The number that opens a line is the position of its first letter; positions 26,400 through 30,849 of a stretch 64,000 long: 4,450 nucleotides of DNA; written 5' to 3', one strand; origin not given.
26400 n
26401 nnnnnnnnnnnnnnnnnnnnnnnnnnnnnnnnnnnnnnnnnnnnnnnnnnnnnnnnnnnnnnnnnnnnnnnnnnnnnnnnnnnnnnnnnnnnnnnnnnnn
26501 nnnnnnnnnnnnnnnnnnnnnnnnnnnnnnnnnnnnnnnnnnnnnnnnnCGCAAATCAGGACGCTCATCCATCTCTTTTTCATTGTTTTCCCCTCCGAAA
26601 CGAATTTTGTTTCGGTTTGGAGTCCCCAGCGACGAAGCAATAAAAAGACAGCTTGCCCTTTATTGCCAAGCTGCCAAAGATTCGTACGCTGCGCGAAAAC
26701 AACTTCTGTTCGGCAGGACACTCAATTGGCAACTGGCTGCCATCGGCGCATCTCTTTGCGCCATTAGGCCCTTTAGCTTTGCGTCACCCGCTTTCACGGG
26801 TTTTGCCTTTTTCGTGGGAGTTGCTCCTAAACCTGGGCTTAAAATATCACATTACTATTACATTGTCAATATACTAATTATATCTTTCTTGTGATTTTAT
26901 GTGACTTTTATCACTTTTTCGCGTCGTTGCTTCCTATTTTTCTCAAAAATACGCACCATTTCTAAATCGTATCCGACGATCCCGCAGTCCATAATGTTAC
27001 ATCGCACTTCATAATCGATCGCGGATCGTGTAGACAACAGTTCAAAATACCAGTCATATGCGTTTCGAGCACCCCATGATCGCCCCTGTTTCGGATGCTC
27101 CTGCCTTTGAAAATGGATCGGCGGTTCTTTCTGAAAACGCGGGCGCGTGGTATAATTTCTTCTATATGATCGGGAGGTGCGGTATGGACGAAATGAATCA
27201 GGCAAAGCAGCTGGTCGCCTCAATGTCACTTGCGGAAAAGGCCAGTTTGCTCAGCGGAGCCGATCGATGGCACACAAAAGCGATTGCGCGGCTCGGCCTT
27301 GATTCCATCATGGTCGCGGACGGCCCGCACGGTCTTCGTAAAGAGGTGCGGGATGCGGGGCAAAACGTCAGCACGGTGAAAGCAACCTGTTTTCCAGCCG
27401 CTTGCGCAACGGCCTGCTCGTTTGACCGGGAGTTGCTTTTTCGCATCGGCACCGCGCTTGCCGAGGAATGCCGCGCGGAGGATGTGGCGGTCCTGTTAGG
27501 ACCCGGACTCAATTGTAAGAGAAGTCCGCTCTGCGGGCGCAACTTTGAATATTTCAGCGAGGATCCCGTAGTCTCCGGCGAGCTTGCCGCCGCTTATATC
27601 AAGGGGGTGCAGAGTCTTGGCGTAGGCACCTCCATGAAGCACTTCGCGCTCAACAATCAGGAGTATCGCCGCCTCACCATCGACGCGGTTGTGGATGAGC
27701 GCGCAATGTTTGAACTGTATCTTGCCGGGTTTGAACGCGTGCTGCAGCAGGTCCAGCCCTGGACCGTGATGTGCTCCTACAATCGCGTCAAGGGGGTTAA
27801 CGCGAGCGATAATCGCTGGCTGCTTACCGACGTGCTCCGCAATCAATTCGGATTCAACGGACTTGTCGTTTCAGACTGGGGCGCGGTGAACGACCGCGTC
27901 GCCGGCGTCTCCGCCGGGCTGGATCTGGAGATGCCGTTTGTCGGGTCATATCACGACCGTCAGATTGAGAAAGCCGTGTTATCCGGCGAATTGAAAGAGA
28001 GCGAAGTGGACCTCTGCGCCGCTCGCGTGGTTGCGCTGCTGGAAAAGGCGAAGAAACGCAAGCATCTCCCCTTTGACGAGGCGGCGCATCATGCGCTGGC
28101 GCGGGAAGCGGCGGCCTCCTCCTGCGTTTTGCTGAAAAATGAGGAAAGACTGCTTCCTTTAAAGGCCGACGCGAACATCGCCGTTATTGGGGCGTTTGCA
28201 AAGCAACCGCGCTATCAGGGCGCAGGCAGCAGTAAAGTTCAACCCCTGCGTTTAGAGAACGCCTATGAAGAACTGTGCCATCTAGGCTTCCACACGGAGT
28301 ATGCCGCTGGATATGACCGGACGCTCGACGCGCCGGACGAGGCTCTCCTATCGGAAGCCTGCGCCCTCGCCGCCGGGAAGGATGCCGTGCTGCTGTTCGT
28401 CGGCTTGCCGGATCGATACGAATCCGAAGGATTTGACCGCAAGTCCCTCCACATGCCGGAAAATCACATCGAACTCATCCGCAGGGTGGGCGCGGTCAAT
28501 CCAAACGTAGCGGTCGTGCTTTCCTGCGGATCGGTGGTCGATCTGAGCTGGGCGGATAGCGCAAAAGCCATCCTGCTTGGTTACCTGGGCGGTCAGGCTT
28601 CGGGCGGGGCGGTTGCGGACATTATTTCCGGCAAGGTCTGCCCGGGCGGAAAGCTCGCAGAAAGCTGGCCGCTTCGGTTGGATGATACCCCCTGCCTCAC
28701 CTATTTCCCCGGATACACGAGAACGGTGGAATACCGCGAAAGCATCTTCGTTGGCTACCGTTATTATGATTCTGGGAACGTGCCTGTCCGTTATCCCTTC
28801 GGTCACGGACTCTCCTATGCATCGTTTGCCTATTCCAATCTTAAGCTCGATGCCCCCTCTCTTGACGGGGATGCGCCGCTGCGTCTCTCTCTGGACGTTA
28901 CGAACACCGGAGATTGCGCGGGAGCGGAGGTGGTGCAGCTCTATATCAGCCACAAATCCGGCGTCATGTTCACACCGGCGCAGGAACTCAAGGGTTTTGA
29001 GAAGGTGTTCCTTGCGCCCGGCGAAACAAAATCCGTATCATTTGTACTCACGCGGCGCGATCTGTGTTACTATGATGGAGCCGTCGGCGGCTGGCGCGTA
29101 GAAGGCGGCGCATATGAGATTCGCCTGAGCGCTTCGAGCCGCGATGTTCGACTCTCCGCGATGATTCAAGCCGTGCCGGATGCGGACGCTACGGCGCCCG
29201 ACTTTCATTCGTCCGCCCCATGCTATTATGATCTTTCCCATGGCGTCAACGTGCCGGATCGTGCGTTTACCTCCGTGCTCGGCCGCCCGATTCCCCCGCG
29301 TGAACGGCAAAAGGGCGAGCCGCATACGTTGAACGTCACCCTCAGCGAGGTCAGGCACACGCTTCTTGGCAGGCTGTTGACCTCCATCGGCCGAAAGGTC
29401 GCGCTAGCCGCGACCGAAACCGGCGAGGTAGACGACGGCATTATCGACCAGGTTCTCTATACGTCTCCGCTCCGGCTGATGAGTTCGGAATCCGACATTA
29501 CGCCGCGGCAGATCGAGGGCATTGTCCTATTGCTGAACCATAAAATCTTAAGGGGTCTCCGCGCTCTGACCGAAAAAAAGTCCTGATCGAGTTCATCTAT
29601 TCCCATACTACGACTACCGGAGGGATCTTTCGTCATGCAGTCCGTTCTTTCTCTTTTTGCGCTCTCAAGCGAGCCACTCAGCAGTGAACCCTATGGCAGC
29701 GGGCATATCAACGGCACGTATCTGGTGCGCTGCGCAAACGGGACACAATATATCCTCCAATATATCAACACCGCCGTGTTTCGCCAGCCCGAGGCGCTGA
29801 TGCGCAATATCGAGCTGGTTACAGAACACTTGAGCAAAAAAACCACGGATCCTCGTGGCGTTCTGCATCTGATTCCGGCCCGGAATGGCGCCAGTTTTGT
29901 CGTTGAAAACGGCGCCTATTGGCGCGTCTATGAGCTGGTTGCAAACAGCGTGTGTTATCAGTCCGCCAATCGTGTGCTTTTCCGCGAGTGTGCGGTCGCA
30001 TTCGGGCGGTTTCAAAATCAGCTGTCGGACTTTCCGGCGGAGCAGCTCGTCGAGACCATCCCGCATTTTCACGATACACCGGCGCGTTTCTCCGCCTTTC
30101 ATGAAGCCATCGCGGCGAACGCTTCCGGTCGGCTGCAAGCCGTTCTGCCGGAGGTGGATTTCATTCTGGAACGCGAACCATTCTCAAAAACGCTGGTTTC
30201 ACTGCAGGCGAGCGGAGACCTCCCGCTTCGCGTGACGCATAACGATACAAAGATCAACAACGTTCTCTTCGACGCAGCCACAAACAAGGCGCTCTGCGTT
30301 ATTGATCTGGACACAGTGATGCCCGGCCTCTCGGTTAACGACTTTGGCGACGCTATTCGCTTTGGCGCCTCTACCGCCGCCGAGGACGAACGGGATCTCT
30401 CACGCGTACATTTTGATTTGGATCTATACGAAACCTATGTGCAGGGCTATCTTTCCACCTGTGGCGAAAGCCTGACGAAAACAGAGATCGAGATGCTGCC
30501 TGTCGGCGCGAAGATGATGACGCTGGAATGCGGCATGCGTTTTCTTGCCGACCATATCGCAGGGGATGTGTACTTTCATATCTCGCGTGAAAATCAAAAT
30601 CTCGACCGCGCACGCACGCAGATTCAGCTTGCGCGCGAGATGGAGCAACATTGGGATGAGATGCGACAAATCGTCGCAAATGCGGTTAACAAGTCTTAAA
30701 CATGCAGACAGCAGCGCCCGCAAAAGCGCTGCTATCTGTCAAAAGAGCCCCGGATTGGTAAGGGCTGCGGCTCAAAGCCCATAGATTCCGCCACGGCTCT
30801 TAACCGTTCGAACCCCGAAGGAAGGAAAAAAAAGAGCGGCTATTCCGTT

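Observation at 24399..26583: Candidate new system: HEPN/MNT pair split by a cupin-HD-GYP protein, behind a c-di-GMP riboswitch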

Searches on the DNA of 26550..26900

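Call 41: search_rna_families(source=window, start=26550, end=26900, threshold=gathering, show_alignments=2)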
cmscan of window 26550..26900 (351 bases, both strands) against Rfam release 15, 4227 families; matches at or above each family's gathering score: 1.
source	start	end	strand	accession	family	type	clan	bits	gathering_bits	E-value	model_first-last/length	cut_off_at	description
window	26725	26817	-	RF01051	c-di-GMP-I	Cis-reg; riboswitch;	CL00126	79.8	35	2.5e-16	1-87/87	no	c-di-GMP-I riboswitch aptamer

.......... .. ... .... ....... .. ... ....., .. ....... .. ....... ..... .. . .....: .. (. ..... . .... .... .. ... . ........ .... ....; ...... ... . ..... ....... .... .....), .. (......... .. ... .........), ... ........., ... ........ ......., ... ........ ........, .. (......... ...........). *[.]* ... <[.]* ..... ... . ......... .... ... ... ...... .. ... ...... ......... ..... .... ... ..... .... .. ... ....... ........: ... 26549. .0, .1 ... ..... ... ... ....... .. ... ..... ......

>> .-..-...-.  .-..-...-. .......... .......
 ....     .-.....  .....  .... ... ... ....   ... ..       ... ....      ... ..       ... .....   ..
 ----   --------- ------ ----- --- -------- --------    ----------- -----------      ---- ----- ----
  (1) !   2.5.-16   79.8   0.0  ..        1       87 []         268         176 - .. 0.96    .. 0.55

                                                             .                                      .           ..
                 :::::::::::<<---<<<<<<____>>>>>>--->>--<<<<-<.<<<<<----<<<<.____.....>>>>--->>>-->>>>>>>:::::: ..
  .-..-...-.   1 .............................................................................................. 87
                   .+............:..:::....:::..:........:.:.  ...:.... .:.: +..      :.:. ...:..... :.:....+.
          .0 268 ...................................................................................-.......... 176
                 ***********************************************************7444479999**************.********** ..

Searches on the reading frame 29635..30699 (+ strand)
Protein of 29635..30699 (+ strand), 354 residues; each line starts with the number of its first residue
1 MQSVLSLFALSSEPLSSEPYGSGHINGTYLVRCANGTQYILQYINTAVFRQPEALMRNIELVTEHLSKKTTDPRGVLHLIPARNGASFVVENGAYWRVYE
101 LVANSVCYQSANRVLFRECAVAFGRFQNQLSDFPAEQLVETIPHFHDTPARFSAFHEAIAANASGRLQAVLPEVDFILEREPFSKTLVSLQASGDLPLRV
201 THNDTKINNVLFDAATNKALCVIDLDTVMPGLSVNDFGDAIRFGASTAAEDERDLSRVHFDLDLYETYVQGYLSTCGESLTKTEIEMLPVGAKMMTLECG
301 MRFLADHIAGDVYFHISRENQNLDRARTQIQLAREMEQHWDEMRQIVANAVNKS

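Call 70: search_protein_families(library=pfam, proteins=[window:29635-30699:+], max_evalue=0.001)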
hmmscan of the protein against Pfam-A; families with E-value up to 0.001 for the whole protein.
window:29635-30699:+ (354 aa): 1 family
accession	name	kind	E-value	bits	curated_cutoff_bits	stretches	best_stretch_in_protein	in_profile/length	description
PF01636.29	APH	-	1.7e-14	54.6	23.2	1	18-252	3-220/239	Phosphotransferase enzyme family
